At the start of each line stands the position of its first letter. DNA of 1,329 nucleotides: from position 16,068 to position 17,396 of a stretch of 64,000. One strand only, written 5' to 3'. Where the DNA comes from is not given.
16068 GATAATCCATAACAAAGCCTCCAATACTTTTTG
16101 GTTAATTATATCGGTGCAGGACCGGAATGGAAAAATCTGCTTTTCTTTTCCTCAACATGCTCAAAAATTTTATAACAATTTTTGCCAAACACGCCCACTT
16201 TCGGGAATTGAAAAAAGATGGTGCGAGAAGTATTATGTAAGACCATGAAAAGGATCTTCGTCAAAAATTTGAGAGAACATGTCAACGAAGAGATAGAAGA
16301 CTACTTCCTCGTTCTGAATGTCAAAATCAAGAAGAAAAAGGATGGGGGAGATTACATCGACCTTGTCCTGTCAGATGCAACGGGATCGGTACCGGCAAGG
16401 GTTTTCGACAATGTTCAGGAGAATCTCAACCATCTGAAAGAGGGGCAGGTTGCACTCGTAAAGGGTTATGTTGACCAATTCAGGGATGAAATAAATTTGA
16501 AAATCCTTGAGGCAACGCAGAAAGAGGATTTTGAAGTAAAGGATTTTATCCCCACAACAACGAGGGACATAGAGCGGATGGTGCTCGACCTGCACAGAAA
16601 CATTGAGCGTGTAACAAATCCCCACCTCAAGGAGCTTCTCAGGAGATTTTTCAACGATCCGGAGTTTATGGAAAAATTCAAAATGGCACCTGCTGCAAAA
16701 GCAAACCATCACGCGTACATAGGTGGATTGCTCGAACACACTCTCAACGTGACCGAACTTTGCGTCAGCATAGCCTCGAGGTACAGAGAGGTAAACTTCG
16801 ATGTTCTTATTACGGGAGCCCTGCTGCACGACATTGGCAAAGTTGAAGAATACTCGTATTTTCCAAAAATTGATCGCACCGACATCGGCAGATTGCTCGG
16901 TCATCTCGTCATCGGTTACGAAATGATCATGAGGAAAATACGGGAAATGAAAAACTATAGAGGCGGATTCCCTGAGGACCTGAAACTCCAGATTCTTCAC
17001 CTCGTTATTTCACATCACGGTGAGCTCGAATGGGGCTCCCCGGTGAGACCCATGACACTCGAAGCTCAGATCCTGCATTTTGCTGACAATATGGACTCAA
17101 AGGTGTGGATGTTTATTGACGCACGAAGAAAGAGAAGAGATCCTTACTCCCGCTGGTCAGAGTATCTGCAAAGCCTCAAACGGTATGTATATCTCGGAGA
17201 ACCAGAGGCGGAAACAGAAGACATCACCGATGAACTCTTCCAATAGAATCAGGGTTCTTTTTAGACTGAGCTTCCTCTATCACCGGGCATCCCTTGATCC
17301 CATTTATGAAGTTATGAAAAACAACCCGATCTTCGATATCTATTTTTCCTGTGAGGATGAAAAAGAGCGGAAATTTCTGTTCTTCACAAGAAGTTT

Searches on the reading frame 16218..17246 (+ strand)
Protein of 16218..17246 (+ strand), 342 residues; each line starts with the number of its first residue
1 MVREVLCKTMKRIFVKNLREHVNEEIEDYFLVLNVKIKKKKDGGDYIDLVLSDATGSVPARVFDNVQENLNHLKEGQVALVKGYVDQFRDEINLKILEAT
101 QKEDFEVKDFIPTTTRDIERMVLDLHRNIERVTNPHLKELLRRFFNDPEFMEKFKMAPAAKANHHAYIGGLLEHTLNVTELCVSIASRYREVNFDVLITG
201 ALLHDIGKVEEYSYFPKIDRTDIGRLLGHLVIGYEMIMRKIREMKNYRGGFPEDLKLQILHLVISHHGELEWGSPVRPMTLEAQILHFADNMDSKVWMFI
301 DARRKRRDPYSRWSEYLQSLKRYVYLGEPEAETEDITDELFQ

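Call 70: search_protein_families(library=pfam, max_evalue=0.00001, proteins=[window:16218-17246:+])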
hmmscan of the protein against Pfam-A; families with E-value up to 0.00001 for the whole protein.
window:16218-17246:+ (342 aa): 2 families
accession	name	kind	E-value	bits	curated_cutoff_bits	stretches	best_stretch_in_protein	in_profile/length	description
PF01966.28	HD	-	3.6e-18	66.4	22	1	172-293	2-114/116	HD domain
PF01336.31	tRNA_anti-codon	-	1.6e-07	31.6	27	1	35-98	5-71/75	OB-fold nucleic acid binding domain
